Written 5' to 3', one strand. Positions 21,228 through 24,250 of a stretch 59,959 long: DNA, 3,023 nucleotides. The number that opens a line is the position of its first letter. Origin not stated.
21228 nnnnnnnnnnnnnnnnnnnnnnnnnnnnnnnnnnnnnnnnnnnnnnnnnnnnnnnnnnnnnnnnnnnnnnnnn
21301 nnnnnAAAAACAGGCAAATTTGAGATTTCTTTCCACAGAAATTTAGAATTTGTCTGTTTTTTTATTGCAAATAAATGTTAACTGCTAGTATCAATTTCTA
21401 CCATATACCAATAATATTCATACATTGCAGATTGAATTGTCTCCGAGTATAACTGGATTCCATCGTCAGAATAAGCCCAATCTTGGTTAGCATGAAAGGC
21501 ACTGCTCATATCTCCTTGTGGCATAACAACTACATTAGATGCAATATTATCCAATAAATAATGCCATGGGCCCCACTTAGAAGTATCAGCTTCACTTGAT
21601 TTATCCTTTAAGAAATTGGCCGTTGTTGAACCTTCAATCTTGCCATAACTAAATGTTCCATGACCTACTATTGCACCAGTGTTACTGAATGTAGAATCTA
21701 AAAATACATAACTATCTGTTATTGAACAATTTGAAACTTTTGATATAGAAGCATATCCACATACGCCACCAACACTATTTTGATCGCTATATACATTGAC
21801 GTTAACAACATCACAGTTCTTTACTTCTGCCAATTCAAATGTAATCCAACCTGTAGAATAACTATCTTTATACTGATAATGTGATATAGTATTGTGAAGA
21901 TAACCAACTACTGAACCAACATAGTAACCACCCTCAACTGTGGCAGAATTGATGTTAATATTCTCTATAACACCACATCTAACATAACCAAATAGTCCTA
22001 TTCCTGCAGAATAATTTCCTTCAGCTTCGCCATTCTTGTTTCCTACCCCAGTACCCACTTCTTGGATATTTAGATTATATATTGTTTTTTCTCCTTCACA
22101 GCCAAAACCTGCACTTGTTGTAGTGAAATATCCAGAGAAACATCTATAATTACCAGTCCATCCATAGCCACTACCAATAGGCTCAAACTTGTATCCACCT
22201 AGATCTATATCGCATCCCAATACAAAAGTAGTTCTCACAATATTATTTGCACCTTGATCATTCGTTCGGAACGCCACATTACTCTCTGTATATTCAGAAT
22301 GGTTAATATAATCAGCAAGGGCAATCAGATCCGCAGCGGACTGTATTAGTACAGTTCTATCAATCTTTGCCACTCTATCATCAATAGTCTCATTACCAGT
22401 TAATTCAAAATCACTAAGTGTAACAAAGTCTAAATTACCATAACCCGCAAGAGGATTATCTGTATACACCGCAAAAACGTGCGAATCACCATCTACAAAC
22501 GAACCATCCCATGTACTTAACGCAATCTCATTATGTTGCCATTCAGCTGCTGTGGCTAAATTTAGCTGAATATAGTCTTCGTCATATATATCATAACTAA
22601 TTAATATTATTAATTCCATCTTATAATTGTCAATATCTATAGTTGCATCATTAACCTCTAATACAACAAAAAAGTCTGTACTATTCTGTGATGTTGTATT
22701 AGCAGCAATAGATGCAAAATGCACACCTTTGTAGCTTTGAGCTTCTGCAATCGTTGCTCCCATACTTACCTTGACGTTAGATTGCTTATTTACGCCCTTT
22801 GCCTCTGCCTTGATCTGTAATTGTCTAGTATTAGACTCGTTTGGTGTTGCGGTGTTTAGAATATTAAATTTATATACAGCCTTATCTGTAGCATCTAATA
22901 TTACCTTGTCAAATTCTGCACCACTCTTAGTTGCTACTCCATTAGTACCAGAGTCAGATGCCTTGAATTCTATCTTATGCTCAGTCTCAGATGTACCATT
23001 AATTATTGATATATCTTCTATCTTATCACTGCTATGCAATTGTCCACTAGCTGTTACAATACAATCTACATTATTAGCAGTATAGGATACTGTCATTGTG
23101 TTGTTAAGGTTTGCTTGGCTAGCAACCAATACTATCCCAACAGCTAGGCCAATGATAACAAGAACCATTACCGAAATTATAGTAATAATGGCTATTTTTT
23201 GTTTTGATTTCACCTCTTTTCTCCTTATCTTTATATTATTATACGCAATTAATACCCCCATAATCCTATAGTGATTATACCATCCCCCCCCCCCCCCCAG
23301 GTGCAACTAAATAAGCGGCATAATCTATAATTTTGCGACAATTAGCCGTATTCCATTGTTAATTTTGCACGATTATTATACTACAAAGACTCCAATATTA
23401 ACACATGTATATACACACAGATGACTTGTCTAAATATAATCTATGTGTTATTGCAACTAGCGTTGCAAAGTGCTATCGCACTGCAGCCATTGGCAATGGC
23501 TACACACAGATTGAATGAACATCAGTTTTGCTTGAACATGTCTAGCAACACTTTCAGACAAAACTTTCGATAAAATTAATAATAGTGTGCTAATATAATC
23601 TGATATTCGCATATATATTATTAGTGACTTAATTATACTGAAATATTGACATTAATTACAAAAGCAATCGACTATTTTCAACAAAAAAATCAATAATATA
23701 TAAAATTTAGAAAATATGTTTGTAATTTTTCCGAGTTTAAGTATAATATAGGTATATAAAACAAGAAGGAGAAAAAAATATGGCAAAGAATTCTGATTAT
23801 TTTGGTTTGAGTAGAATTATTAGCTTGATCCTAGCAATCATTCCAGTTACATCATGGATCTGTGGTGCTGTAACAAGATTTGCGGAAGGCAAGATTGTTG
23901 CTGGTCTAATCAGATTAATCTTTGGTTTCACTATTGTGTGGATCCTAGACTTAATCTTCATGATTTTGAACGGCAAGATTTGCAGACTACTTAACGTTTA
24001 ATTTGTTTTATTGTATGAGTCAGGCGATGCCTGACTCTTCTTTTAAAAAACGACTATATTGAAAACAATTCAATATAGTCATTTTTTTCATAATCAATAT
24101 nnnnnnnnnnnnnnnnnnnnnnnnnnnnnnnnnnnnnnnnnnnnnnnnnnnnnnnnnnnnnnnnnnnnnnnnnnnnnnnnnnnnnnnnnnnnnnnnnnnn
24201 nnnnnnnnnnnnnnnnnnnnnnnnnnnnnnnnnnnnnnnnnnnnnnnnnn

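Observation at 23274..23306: A G15 homopolymer makes up the -35/-10 spacer of a surface-protein promoter (candidate slipped-strand phase-variation switch)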

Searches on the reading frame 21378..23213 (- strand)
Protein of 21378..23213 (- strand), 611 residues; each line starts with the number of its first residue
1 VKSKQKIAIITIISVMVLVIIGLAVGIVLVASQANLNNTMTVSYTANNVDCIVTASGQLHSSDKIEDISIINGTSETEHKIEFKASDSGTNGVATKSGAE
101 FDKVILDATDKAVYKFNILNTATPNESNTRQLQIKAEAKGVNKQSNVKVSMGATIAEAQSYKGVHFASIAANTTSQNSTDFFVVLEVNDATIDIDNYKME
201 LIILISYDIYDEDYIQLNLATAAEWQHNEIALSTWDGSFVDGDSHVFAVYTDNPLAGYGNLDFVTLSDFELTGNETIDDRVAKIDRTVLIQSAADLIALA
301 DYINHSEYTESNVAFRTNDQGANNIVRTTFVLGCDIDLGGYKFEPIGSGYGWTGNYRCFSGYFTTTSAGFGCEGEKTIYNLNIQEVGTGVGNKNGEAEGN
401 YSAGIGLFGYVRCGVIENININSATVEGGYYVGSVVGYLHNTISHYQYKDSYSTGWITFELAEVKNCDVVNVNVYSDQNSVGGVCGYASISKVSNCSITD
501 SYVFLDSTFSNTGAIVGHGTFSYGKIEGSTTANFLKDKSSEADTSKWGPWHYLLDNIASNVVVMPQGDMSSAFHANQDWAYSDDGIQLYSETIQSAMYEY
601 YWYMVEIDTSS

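Call 10: find_encoding_contigs(protein=window:21378-23213:-, flank=3000, max_places=10)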
Protein window:21378-23213:- (611 aa): no gene with exactly this product is on record in the collection.

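Call 11: find_encoding_contigs(protein=window:21381-23213:-, flank=3000, max_places=10)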
Protein seq(611 aa) (611 aa): no gene with exactly this product is on record in the collection.

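Call 12: find_homologous_proteins(query=window:21381-23213:-)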
Query seq(611 aa) (611 aa): 3 proteins with E <= 0.001 among 8000 candidates.
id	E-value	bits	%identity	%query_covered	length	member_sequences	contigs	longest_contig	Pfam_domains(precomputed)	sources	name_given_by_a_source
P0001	0.0e+0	1356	100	100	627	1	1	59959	-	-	-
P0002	3.2e-221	754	62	97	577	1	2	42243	-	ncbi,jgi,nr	ncbi:MAG: hypothetical protein E7361_03565 [Clostridiales bacterium]|nr:hypothetical protein [Clostr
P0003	8.9e-208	710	59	97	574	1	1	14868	-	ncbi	-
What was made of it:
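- These proteins are only 59-62% identical to the window's (call 12), and the flanking intergenic DNA is otherwise poorly conserved.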

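Call 13: search_protein_families(library=pfam, proteins=[window:21378-23213:-], max_evalue=0.1)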
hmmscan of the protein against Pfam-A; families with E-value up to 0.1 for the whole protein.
window:21378-23213:- (611 aa): 1 family
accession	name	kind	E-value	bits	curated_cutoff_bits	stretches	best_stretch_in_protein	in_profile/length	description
PF07581.17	Glug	-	0.011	16.6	20.5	1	479-500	3-25/28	The GLUG motif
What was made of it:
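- On GLUG-motif / beta-helix surface proteins (Pfam PF07581): One stretch scores 16.6 bits against a cut-off of 20.5, E = 0.011 (call 13).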

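Call 14: find_encoding_contigs(protein=P0002, flank=5000, max_places=6)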
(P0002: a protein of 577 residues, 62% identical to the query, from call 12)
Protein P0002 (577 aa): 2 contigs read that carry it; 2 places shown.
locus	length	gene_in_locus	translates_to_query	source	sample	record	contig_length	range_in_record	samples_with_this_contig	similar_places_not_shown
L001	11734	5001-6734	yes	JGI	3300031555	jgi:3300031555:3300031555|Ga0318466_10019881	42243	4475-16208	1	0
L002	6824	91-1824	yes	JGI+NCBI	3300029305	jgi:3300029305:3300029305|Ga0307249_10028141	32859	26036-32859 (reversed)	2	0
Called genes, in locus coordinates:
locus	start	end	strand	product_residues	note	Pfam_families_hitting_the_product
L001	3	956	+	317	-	PF03462:PCRF, PF00472:RF-1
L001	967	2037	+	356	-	PF02543:Carbam_trans_N (faint), PF00814:TsaD, PF22521:HypF_C_2 (weak)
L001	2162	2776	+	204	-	PF01725:Ham1p_like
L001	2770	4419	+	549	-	PF01268:FTHFS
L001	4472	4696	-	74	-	-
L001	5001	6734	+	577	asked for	-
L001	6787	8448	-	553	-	PF00753:Lactamase_B, PF23023:Anti-Pycsar_Apyc1 (faint), PF12706:Lactamase_B_2 (weak), PF22505:RNase_J_b_CASP, PF07521:RMMBL, PF17770:RNase_J_C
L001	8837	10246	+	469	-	-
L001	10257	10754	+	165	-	-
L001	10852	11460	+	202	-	PF01135:PCMT, PF01596:Methyltransf_3, PF01189:Methyltr_RsmB-F (weak), PF02390:Methyltransf_4 (weak), PF13578:Methyltransf_24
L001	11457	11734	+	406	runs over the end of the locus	PF01136:Peptidase_U32, PF16325:Peptidase_U32_C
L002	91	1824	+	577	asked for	-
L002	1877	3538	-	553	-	PF00753:Lactamase_B, PF23023:Anti-Pycsar_Apyc1 (faint), PF12706:Lactamase_B_2 (weak), PF22505:RNase_J_b_CASP, PF07521:RMMBL, PF17770:RNase_J_C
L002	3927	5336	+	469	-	-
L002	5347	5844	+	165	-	-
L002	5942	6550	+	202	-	PF01135:PCMT, PF01596:Methyltransf_3, PF01189:Methyltr_RsmB-F (weak), PF02390:Methyltransf_4 (weak), PF13578:Methyltransf_24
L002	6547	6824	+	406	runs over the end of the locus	PF01136:Peptidase_U32, PF16325:Peptidase_U32_C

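Call 15: find_encoding_contigs(protein=P0003, flank=5000, max_places=6)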
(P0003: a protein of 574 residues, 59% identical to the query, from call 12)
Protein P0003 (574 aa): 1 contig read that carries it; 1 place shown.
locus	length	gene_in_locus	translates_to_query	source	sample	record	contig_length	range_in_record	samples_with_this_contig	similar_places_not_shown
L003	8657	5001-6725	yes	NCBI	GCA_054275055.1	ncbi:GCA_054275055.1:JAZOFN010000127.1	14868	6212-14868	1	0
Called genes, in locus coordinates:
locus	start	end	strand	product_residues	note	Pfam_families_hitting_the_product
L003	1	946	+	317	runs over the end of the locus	PF03462:PCRF, PF00472:RF-1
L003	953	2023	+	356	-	PF00814:TsaD, PF02543:Carbam_trans_N (weak), PF22521:HypF_C_2 (weak)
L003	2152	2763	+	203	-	PF01725:Ham1p_like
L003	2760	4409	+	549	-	PF01268:FTHFS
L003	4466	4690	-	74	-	-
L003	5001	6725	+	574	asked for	-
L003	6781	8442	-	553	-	PF00753:Lactamase_B, PF12706:Lactamase_B_2 (weak), PF23023:Anti-Pycsar_Apyc1 (faint), PF22505:RNase_J_b_CASP, PF07521:RMMBL, PF17770:RNase_J_C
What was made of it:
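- Orthologous, syntenic loci (formate-THF ligase, a 74-aa gene, this gene, RNase J; calls 14-15) in three independent assemblies show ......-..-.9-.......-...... (L001), the same with G10 (L002/L004), and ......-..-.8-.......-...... (L003).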

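Call 16: find_encoding_contigs(protein=P0001, flank=5000, max_places=6)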
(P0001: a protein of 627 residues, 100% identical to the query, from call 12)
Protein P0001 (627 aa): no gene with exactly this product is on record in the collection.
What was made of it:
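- Tried and rejected: The window's gene with the GTG start, with an M start, and as the caller's 627-aa form was not on record (calls 10, 11, 16).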

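Call 23: find_related_loci(query=A1, collection=genome_contigs, flank=4000)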
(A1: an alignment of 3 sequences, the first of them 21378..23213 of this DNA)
Query A1 (611 aa) in genome_contigs; peptide patterns used: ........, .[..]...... (x = any residue, [..] = any of these).
62 stretches matched a pattern; 6 encode a relative of the query (tblastn E <= 1e-3); 6 distinct loci.
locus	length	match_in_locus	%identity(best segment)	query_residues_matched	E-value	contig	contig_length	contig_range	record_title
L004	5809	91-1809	62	1-593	0e+0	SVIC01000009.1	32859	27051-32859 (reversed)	MAG: Clostridiales bacterium isolate SIG400 NODE_28141_length_32859_cov_1.815899, whole genome shotgun sequence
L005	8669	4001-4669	39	1-224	2e-36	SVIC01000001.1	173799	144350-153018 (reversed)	MAG: Clostridiales bacterium isolate SIG400 NODE_1500_length_173799_cov_1.778842, whole genome shotgun sequence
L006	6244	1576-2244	38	1-224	6e-36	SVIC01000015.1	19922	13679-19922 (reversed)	MAG: Clostridiales bacterium isolate SIG400 NODE_50430_length_19922_cov_1.766456, whole genome shotgun sequence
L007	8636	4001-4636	39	1-213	3e-35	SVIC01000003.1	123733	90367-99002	MAG: Clostridiales bacterium isolate SIG400 NODE_3339_length_123733_cov_1.791733, whole genome shotgun sequence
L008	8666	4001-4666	36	1-227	9e-35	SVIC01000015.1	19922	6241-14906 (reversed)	MAG: Clostridiales bacterium isolate SIG400 NODE_50430_length_19922_cov_1.766456, whole genome shotgun sequence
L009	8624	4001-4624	37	1-207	2e-28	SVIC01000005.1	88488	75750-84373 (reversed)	MAG: Clostridiales bacterium isolate SIG400 NODE_6377_length_88488_cov_1.777911, whole genome shotgun sequence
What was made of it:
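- Tried and rejected: Only one genome carries the family (MAG SIG400, call 23).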

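Call 26: find_related_loci(query=A1, collection=metagenome_contigs, flank=3000)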
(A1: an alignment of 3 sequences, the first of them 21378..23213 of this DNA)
Query A1 (611 aa) in metagenome_contigs; peptide patterns used: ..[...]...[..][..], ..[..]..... (x = any residue, [..] = any of these).
600 stretches matched a pattern, but none encodes a relative of the query by tblastn (E <= 1e-3).
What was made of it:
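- Tried and rejected: The protein scan found nothing (call 26).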

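Call 44: search_solved_structures(query=A1, max_evalue=1)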
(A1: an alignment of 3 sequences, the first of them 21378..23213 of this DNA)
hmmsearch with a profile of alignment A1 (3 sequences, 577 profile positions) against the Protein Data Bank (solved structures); distinct sequences matched with E-value up to 1: 1.
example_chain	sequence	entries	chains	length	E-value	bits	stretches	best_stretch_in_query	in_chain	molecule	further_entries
6vqx_A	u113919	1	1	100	0.59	11.6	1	252-300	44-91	AcrF6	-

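Call 53: predict_structure(alignment_id=A1)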
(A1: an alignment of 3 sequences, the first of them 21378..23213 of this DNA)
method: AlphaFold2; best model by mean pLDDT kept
length: 611 residues; sequences in the alignment: 3
mean_pLDDT: 38.2   pTM: 0.33
mean pLDDT of the five models: 38.2, 34.1, 33.0, 32.7, 31.2
residues with pLDDT >= 90: 0; 70-90: 17; 50-70: 96; < 50: 498
segments of 3 or more residues with pLDDT < 50: 25-40, 44-51, 57-79, 84-104, 106-109, 122-132, 139-145, 159-176, 204-242, 251-258, 273-611
pLDDT, mean of each block of 10 residues (from residue 1): 71 76 48 35 46 47 35 40 44 43 49 58 43 50 49 52 35 44 59 56 41 26 32 36 54 47 57 44 44 45 35 27 27 28 24 25 27 27 32 30 32 41 41 34 27 26 45 43 32 43 39 29 24 24 25 26 27 22 22 21 23 25
secondary structure, 60 per line:
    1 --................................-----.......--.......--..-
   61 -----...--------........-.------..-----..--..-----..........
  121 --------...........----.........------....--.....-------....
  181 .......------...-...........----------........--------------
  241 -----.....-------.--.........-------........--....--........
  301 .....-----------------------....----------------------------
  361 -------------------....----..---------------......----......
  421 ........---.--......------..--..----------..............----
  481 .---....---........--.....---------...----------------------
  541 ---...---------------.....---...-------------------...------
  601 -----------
elements in order: H3-34 E40-46 E49-55 E66-68 E77-84 E111-120 E129-139 E147-152 E159-162 E165-169 E177-187 E198-208 H219-226 E246-250 E261-265 H266-269 H277-284 E287-290 H293-305 E329-332 E380-383 E405-410 E415-428 E435-440 E463-476 E485-488 E492-499 E502-506 E516-518 E562-566
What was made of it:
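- Tried and rejected: The full-length prediction failed (pLDDT 38, call 53).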

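Call 57: search_protein_families(library=ncbifam, proteins=[window:21378-23213:-], max_evalue=0.01)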
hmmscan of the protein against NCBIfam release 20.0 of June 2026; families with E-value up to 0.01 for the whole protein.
window:21378-23213:- (611 aa): 0 families
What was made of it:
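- On GLUG-motif / beta-helix surface proteins (Pfam PF07581): There is no NCBIfam hit (call 57), no PDB sequence hit (call 44), and the full-length model has pLDDT 38 (call 53).
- Tried and rejected: PDB, Pfam and NCBIfam searches gave nothing usable (calls 13, 44, 57).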

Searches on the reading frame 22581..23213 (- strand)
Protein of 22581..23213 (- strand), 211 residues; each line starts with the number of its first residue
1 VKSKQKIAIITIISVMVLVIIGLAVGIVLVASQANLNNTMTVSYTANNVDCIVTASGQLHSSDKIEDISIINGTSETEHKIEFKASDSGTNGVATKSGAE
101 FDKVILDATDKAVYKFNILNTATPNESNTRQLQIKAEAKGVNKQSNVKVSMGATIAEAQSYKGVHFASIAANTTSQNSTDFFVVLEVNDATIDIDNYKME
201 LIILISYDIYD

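Call 34: find_homologous_proteins(query=A2, max_evalue=0.001)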
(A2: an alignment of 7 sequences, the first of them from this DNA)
Query A2 (7 sequences) (211 aa, profile of the alignment): 6 proteins with E <= 0.001 among 8000 candidates.
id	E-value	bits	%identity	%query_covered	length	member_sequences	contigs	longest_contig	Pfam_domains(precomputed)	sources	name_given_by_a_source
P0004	3.2e-72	260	27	80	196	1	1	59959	-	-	-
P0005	2.0e-54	202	37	100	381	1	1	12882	-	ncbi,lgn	-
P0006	3.4e-54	202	29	98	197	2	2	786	-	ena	-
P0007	3.8e-54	201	25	91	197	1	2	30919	-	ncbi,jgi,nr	ncbi:MAG: hypothetical protein E7361_03605 [Clostridiales bacterium]|nr:hypothetical protein [Clostr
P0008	1.4e-50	190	26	91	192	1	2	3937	-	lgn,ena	-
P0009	1.7e-46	176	25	91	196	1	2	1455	-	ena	-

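Call 35: find_encoding_contigs(protein=P0005, flank=3000, max_places=6)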
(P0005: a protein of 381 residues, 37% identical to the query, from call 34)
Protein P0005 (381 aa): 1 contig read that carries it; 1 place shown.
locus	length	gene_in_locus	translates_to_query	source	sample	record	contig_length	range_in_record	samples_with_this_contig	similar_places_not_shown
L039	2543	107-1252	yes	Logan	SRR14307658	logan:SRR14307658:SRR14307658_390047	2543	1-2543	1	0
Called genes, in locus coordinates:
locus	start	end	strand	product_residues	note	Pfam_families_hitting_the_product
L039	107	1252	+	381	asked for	-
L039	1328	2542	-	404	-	?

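Call 56: search_protein_representatives(protein=window:22581-23213:-)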
Query: 211 residues. Proteins with E-value up to 0.001 (for the whole library): 83; up to 1e-10: 33; up to 1e-30: 3. The best 83 are listed.
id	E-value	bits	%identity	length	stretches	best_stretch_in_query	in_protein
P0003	8.3e-72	257.1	62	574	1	1-211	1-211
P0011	2.3e-40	154.6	50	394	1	1-209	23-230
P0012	1.1e-31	126.3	43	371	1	1-211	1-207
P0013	4.1e-29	118.0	41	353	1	1-211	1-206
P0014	6.0e-29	117.5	42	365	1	1-211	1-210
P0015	8.7e-29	116.9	42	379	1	1-210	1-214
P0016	7.6e-27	110.6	42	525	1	1-209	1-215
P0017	3.2e-22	95.6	40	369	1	1-207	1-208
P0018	3.3e-22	95.5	38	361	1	1-209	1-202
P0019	3.5e-22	95.4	40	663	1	1-209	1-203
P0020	1.8e-21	93.1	40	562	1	1-206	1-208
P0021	3.3e-21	92.3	39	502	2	1-209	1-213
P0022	4.4e-21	91.9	48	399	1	1-127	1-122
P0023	5.5e-21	91.5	40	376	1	1-209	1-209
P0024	1.7e-19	86.7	41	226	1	1-205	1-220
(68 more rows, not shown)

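Call 64: predict_structure(alignment_id=A4)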
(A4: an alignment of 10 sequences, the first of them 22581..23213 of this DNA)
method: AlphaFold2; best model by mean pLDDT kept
length: 211 residues; sequences in the alignment: 10
mean_pLDDT: 70.0   pTM: 0.65
mean pLDDT of the five models: 70.0, 67.7, 66.8, 66.5, 66.4
residues with pLDDT >= 90: 4; 70-90: 121; 50-70: 50; < 50: 36
segments of 3 or more residues with pLDDT < 50: 25-36, 73-96
pLDDT, mean of each block of 10 residues (from residue 1): 70 72 45 46 66 84 78 42 41 50 78 88 69 83 74 86 80 80 87 76 77 52
secondary structure, 60 per line:
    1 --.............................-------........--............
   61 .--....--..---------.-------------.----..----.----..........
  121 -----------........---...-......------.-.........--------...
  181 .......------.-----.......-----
elements in order: H3-31 E39-46 E49-61 E64-67 E111-120 E132-139 E147-152 E164-169 E178-187 E200-206

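Call 68: fold_search(model_id=the predicted structure, library=pdb)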
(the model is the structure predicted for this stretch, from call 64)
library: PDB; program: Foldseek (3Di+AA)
matches with E <= 10: 1038; with E <= 0.001: 0
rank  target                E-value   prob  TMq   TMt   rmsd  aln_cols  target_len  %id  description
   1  5iqo_A                1.6e-03  1.00  0.29  0.40   4.7       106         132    8  Crystal structure of the E. coli type 1 pilus subunit FimG (engineered variant with substitutions Q134E and S138E; N-t (released 2016-07-06)
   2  5iqm_A                2.5e-03  1.00  0.29  0.41   4.6       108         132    6  Crystal structure of the E. coli type 1 pilus subunit FimG (engineered variant with substitution Q134E; N-terminal Fim (released 2016-07-06)
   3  2f68                  4.0e-03  0.41  0.20  0.15  22.9       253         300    9  Crystal structure of collagen adhesin (CNA) from S. aureus (released 2006-12-12)
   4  6e14_G                4.5e-03  0.95  0.30  0.39  16.8       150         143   11  Handover mechanism of the growing pilus by the bacterial outer membrane usher FimD (released 2018-10-17)
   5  7eeh_B                4.8e-03  0.57  0.24  0.20  17.1       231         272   10  Selenomethionine labeled Fe(II)/(alpha)ketoglutarate-dependent dioxygenase TqaL (released 2021-05-26)
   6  3bfq_G                5.3e-03  0.99  0.34  0.47   4.8       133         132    8  Crystal structure of truncated FimG (FimGt) in complex with the donor strand peptide of FimF (DSF) (released 2008-03-04)
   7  3jwn_G                6.0e-03  0.98  0.34  0.45  15.1       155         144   10  Complex of FimC, FimF, FimG and FimH (released 2010-06-16)
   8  3ecq_B                8.0e-03  0.25  0.19  0.06  18.4       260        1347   10  Endo-alpha-N-acetylgalactosaminidase from Streptococcus pneumoniae: SeMet structure (released 2008-09-09)
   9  3ut0_D                8.9e-03  0.28  0.19  0.08  12.5       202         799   10  Crystal structure of exo-1,3/1,4-beta-glucanase (EXOP) from Pseudoalteromonas sp. BB1 (released 2011-12-21)
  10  3ecq_A                9.4e-03  0.16  0.16  0.05  18.6       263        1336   10  Endo-alpha-N-acetylgalactosaminidase from Streptococcus pneumoniae: SeMet structure (released 2008-09-09)
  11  1amx                  1.3e-02  0.72  0.20  0.27  13.1       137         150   10  COLLAGEN-BINDING DOMAIN FROM A STAPHYLOCOCCUS AUREUS ADHESIN (released 1998-06-24)
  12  7rw8_M                1.3e-02  0.41  0.25  0.16  19.1       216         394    9  AP2 bound to heparin in the closed conformation (released 2022-03-30)
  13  1gny_A                1.4e-02  0.60  0.25  0.30   9.9       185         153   12  xylan-binding module CBM15 (released 2001-11-29)
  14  5fpi_A                1.6e-02  0.28  0.21  0.18  19.7       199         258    8  Mu2 adaptin subunit of the AP2 adaptor (C-terminal domain) complexed with Integrin alpha4 internalisation peptide QYKS (released 2016-01-20)
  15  3ut0_B                1.7e-02  0.15  0.15  0.07  15.4       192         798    9  Crystal structure of exo-1,3/1,4-beta-glucanase (EXOP) from Pseudoalteromonas sp. BB1 (released 2011-12-21)
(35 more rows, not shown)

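Call 74: find_encoding_contigs(protein=P0007, flank=1500, max_places=3)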
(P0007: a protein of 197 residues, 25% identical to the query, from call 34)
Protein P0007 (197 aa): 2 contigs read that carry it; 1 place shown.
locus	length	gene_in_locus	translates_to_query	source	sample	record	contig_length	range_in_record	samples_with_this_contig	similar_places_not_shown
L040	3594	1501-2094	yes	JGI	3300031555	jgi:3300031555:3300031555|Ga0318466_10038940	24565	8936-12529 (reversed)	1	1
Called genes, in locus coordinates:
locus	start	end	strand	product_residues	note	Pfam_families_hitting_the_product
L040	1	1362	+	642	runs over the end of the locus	PF00009:GTP_EFTU, PF01926:MMR_HSR1, PF22042:EF-G_D2, PF03144:GTP_EFTU_D2, PF00679:EFG_C, PF21018:BipA_C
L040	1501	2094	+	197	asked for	-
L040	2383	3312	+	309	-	-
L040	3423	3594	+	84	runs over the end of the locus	PF06257:VEG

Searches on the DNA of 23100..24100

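Call 72: search_rna_families(source=window, start=23100, end=24100, threshold=evalue, max_evalue=1)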
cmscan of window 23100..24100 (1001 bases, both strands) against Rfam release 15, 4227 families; matches with E-value up to 1: 1.
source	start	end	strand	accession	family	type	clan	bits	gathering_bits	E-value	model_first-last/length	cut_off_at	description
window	24021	24099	+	RF02312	TtnuHACA5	Gene; snRNA; snoRNA; HACA-box;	-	21.8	100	0.24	1-132/132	no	Tetrahymena snoRNA TtnuHACA5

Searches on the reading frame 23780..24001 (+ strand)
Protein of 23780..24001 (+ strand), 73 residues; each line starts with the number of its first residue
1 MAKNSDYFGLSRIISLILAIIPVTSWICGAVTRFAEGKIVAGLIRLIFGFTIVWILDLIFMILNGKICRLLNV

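Call 29: find_encoding_contigs(protein=window:23780-24001:+, flank=3000, max_places=10)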
Protein window:23780-24001:+ (73 aa): 1 contig read that carries it; 1 place shown.
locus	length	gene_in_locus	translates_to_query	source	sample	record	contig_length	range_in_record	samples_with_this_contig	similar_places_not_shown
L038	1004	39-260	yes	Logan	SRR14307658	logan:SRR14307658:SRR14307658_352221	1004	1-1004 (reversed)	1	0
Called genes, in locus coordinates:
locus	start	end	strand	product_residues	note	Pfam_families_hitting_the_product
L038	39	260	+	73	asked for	-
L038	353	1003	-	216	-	?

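Call 57: search_protein_families(library=ncbifam, proteins=[window:23780-24001:+], max_evalue=0.01)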
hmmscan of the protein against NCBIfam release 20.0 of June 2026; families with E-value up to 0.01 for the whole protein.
window:23780-24001:+ (73 aa): 0 families
